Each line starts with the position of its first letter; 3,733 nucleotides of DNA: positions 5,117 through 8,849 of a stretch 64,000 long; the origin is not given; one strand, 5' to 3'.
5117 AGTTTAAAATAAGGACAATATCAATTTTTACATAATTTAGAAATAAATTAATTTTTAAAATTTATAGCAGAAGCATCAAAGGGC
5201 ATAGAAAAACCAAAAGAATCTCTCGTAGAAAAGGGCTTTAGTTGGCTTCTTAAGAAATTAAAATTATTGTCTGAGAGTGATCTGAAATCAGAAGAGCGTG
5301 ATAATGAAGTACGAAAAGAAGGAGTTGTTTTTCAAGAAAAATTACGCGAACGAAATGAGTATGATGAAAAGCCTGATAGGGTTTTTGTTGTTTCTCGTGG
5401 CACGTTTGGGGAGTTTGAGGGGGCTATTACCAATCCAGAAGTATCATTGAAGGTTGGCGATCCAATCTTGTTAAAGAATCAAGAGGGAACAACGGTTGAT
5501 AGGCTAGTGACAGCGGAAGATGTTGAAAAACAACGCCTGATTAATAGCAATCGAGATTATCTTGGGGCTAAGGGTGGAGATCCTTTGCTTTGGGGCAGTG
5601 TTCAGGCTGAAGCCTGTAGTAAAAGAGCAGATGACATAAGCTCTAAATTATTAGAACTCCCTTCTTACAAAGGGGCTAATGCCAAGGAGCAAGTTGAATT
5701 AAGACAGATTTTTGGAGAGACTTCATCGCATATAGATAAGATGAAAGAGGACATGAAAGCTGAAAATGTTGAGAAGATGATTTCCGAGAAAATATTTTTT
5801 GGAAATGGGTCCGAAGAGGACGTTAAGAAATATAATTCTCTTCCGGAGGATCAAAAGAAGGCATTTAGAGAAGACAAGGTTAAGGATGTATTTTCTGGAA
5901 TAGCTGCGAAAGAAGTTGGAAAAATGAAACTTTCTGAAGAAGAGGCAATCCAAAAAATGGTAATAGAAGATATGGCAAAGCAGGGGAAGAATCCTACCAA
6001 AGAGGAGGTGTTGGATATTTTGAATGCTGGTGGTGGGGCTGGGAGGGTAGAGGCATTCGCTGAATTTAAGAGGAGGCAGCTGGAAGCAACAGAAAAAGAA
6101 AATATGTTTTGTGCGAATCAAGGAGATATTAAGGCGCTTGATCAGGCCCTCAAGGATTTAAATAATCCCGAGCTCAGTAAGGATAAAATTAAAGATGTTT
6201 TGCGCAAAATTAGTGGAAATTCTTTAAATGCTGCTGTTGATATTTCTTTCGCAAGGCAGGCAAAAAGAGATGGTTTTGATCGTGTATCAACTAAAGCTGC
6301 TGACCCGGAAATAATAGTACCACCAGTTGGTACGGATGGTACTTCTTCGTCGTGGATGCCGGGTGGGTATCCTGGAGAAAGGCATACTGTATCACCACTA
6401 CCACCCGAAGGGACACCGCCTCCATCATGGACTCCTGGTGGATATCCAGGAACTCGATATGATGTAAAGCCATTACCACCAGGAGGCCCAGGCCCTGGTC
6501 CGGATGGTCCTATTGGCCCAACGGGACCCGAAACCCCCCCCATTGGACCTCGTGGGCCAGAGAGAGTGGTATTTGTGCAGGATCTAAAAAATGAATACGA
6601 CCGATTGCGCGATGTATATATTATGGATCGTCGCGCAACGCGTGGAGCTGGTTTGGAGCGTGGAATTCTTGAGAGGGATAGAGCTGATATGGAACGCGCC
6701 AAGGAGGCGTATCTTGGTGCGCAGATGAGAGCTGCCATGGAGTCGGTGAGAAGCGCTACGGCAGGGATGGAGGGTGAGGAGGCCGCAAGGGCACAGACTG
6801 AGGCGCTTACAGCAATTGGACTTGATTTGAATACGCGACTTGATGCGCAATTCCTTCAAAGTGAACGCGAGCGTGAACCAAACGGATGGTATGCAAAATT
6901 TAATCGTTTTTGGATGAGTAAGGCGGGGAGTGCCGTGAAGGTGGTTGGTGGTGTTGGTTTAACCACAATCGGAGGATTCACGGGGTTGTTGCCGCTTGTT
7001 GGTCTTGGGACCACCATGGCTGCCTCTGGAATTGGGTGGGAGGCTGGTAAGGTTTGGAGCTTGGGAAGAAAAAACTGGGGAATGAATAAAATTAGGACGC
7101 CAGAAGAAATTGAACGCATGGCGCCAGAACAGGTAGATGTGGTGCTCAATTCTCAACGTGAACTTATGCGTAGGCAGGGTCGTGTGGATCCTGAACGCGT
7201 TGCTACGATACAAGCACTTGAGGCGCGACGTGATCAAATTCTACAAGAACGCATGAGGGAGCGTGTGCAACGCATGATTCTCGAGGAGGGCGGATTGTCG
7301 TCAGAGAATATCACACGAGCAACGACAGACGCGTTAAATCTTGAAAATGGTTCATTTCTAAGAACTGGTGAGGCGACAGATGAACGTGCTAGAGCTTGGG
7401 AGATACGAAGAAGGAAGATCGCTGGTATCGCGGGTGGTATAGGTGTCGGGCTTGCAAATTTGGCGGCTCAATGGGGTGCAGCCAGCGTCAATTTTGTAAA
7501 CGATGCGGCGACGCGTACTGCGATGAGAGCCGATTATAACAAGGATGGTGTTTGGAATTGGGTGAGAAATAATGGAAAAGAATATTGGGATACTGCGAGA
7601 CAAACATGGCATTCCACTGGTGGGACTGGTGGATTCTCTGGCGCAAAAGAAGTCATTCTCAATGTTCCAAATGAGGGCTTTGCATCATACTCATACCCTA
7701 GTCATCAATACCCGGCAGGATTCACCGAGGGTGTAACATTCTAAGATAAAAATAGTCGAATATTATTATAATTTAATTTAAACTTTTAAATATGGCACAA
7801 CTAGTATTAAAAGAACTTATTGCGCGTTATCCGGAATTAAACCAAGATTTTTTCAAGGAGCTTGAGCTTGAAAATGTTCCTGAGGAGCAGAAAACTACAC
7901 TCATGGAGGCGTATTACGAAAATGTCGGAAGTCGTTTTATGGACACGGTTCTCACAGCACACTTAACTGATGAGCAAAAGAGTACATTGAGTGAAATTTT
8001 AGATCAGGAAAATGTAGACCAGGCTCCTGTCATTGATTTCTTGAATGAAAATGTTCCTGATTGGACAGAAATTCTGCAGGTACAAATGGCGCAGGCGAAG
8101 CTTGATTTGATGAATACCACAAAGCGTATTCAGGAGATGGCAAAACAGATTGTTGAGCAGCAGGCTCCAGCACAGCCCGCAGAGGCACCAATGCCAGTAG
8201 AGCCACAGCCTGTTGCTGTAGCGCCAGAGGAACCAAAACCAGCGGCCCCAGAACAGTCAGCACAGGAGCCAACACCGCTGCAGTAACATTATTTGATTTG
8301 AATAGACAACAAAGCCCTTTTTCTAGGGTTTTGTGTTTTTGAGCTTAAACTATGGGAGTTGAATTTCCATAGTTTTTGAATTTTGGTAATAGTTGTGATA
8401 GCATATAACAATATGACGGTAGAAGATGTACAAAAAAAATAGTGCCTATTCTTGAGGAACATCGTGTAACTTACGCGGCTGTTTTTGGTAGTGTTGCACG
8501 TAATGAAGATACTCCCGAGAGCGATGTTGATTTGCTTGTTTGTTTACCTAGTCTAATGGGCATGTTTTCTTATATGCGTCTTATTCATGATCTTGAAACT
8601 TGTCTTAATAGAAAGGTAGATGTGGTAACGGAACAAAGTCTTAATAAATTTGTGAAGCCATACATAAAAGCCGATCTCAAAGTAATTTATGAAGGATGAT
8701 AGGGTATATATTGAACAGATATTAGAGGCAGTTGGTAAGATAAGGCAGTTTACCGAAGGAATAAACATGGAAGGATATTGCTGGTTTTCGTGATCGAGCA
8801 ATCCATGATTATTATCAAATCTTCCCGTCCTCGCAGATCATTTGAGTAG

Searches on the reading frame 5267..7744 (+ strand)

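Call 6: search_protein_families(library=pfam, proteins=[window:5267-7744:+], max_evalue=0.01)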
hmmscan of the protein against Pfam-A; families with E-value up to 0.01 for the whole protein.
window:5267-7744:+ (825 aa): 1 family
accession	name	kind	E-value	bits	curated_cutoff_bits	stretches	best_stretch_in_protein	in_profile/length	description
PF13907.11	CHD1-like_C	-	0.0098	16.8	28.3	0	485-552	16-84/96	Chromodomain-helicase-DNA-binding protein 1-like, C-terminal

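Call 23: search_protein_families(library=phrogs, proteins=[window:5267-7744:+], max_evalue=1)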
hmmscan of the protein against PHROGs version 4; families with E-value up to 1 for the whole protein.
window:5267-7744:+ (825 aa): 0 families

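Call 24: search_protein_families(library=ncbifam, proteins=[window:5267-7744:+], max_evalue=1)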
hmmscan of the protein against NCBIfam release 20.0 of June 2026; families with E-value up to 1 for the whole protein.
window:5267-7744:+ (825 aa): 0 families

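Call 87: search_protein_families(library=padloc, proteins=[window:5267-7744:+], max_evalue=0.1)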
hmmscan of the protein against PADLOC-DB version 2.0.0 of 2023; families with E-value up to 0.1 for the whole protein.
window:5267-7744:+ (825 aa): 0 families

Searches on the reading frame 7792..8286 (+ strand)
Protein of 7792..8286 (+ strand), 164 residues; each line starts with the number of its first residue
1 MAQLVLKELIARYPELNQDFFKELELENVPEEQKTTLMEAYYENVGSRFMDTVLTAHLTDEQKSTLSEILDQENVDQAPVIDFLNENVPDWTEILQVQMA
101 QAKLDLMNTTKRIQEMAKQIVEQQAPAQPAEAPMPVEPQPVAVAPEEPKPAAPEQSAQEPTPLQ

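Call 6: search_protein_families(library=pfam, proteins=[window:7792-8286:+], max_evalue=0.01)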
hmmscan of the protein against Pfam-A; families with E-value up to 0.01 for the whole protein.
window:7792-8286:+ (164 aa): 1 family
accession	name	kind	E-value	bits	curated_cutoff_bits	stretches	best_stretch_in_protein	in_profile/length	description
PF18908.5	DUF5663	-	0.004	18.1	23.7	1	23-101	4-79/84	Protein of unknown function (DUF5663)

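Call 23: search_protein_families(library=phrogs, proteins=[window:7792-8286:+], max_evalue=1)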
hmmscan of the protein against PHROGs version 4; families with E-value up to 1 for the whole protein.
window:7792-8286:+ (164 aa): 2 families
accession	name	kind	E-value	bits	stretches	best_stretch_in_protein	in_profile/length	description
phrog_21411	-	unknown function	0.057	12.2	1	5-97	1266-1355/1398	-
phrog_21710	-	unknown function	0.17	11.1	1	38-95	115-171/654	-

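Call 24: search_protein_families(library=ncbifam, proteins=[window:7792-8286:+], max_evalue=1)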
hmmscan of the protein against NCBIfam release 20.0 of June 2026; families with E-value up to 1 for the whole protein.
window:7792-8286:+ (164 aa): 2 families
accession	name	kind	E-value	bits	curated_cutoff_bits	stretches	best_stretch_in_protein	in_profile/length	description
NF033930.1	pneumo_PspA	exception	0.062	12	850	1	85-162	317-391/659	pneumococcal surface protein A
TIGR00194.1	uvrC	equivalog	0.37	9.4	285.45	1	19-121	271-369/574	excinuclease ABC subunit UvrC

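Call 75: find_encoding_contigs(protein=window:7792-8286:+, flank=4000, max_places=10)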
Protein window:7792-8286:+ (164 aa): no gene with exactly this product is on record in the collection.

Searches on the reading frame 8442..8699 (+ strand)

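Call 6: search_protein_families(library=pfam, proteins=[window:8442-8699:+], max_evalue=0.01)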
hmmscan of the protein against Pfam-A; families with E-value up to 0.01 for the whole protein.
window:8442-8699:+ (85 aa): 2 families
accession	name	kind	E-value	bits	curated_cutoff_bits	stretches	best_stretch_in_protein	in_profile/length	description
PF18765.7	Polbeta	-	2.7e-12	47.1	26.9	1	3-84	6-89/93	Polymerase beta, Nucleotidyltransferase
PF01909.29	NTP_transf_2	-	4.2e-12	46.7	21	1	7-76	12-83/93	Nucleotidyltransferase domain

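Call 87: search_protein_families(library=padloc, proteins=[window:8442-8699:+], max_evalue=0.1)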
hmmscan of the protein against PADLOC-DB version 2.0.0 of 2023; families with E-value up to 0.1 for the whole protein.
window:8442-8699:+ (85 aa): 12 families
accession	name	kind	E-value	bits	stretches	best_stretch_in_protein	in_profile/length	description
PDLC04904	PDC-S09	-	7.2e-24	82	1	3-79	19-95/104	-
PDLC04902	PDC-S09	-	2.9e-22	76.8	1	3-81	15-94/97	-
PDLC04906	PDC-S09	-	4.1e-20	70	1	4-80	19-96/98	-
PDLC04905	PDC-S09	-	1.8e-14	51.9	1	4-79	16-95/101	-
PDLC04368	PDC-M05A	-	8.2e-11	40.1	1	7-62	105-159/201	-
PDLC04903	PDC-S09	-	1.5e-08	32.9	1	8-62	25-79/108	-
PDLC04369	PDC-M05A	-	1.6e-07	29.2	1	4-34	99-128/201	-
PDLC04372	PDC-M05A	-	3.5e-07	28.6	1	8-61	75-127/167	-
PDLC04907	PDC-S09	-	1e-06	26.8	1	5-41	23-59/114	-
PDLC04778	PDC-M70A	-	0.00081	16.8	1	10-35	48-73/355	-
PDLC00771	Cyclase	-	0.029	11.7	1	13-82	46-111/271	oligonucleotide-cyclase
PDLC00786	Cyclase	-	0.032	11.6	1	9-38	46-76/293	oligonucleotide-cyclase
